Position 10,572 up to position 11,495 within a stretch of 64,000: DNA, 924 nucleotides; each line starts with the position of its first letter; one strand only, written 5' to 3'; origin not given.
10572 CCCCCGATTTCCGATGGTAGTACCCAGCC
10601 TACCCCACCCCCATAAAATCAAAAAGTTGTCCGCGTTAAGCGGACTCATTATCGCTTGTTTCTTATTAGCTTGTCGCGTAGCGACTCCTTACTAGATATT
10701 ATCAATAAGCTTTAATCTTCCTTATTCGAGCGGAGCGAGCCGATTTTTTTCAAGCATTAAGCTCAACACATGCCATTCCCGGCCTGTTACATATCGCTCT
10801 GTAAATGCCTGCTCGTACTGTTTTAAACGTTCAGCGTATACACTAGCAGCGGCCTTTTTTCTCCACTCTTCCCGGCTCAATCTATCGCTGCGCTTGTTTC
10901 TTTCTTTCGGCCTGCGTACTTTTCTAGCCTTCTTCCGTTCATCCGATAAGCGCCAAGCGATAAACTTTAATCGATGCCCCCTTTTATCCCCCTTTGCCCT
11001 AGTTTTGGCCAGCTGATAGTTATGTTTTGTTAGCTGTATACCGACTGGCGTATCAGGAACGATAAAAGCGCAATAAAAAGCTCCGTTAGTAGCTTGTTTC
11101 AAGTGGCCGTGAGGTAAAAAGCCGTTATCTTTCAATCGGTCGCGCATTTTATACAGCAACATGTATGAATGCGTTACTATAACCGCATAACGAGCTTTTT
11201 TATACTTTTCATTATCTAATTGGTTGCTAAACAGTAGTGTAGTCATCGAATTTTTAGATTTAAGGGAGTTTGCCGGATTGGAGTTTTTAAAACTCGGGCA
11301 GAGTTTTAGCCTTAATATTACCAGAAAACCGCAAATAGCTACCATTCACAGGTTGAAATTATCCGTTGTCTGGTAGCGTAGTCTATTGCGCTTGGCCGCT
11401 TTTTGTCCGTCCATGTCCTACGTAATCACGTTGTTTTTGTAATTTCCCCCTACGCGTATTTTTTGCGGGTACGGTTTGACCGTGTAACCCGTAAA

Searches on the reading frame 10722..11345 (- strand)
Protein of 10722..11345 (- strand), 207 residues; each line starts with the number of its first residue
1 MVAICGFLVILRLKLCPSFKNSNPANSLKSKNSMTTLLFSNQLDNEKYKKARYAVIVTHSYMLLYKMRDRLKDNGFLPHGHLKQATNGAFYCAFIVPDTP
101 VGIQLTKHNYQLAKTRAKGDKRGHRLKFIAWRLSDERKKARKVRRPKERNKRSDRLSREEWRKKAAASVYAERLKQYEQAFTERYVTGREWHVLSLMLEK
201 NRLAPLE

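Call 8: search_protein_families(library=pfam, proteins=[window:10722-11345:-], max_evalue=0.01)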
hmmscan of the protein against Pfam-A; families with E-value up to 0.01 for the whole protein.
window:10722-11345:- (207 aa): 0 families

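Call 11: search_protein_families(library=phrogs, proteins=[window:10722-11345:-], max_evalue=0.001)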
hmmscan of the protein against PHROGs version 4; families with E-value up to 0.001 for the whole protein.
window:10722-11345:- (207 aa): 0 families

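Call 16: find_related_loci(query=window:10722-11345:-, collection=viral_contigs, flank=4000)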
Query window:10722-11345:- (207 aa) in viral_contigs; peptide patterns used: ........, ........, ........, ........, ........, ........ (x = any residue, [..] = any of these).
8 stretches matched a pattern, but none encodes a relative of the query by tblastn (E <= 1e-3).

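Call 52: search_solved_structures(query=window:10722-11345:-, max_evalue=1)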
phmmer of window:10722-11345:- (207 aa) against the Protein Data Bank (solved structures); distinct sequences matched with E-value up to 1: 0.

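Call 53: search_protein_families(library=ncbifam, proteins=[window:10722-11345:-], max_evalue=0.01)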
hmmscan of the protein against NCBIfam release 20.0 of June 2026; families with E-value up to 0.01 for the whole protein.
window:10722-11345:- (207 aa): 0 families

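Call 54: find_homologous_proteins(query=window:10725-11246:-)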
Query seq(174 aa) (174 aa): 4 proteins with E <= 0.001 among 31 candidates.
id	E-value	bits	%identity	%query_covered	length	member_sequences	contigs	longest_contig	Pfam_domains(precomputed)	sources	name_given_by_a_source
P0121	3.9e-106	370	95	100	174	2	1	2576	-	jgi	jgi:hypothetical protein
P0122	1.8e-102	358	92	100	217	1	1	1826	-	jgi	jgi:hypothetical protein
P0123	3.7e-90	318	82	100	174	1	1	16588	-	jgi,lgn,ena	-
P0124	5.7e-83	295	79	100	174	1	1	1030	-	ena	-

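Call 55: find_encoding_contigs(protein=P0123, flank=8000, max_places=3)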
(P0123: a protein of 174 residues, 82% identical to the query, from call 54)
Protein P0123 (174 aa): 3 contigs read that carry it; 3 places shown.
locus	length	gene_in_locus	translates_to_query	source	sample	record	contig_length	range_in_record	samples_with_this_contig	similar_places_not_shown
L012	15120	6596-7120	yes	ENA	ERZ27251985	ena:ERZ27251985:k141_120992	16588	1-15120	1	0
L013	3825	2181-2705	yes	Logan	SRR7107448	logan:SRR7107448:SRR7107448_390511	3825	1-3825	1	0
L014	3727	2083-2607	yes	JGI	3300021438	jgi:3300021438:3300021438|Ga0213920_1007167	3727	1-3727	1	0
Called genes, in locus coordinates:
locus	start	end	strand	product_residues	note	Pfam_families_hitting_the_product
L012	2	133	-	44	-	?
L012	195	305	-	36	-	-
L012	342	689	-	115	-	-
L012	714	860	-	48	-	-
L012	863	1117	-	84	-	-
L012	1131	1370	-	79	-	-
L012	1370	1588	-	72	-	-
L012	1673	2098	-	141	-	-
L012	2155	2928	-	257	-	-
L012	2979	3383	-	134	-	-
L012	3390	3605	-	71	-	-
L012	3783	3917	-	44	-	-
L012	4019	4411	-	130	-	-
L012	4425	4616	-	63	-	-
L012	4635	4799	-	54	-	-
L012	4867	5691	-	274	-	PF06067:DUF932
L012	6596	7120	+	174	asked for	-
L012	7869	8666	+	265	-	PF16677:GP3_package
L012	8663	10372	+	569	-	-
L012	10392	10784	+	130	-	PF13876:Phage_gp49_66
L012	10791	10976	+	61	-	-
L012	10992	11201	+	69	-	PF21825:Sequestin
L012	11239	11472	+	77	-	-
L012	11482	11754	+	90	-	-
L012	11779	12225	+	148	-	-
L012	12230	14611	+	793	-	PF23899:SU10_portal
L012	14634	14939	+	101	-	-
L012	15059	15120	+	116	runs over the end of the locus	PF00216:Bac_DNA_binding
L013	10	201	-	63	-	-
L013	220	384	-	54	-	-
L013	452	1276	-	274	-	PF06067:DUF932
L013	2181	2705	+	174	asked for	-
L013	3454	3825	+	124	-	?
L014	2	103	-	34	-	?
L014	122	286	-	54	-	-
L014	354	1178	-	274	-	PF06067:DUF932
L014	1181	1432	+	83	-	-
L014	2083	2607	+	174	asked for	-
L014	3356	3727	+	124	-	?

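Call 56: find_encoding_contigs(protein=P0121, flank=3000, max_places=2)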
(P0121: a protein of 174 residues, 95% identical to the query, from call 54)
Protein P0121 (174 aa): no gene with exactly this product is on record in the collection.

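Call 68: predict_structure(alignment_id=A4)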
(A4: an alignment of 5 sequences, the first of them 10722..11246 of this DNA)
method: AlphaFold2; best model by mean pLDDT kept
length: 174 residues; sequences in the alignment: 5
mean_pLDDT: 54.4   pTM: 0.31
mean pLDDT of the five models: 54.4, 53.2, 51.2, 48.5, 46.8
residues with pLDDT >= 90: 0; 70-90: 9; 50-70: 100; < 50: 65
segments of 3 or more residues with pLDDT < 50: 1-4, 6-16, 66-86, 89-93, 95-101, 109-113, 116-119, 172-174
pLDDT, mean of each block of 10 residues (from residue 1): 46 50 67 70 65 67 48 34 44 44 48 49 61 60 63 57 54 46
secondary structure, 60 per line:
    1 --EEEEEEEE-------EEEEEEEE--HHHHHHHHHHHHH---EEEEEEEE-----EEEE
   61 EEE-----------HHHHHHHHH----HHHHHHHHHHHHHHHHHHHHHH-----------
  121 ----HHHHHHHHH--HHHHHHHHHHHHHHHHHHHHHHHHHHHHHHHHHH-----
elements in order: E3-10 E18-25 H28-40 E44-51 E57-63 H75-83 H88-109 H125-133 H136-169
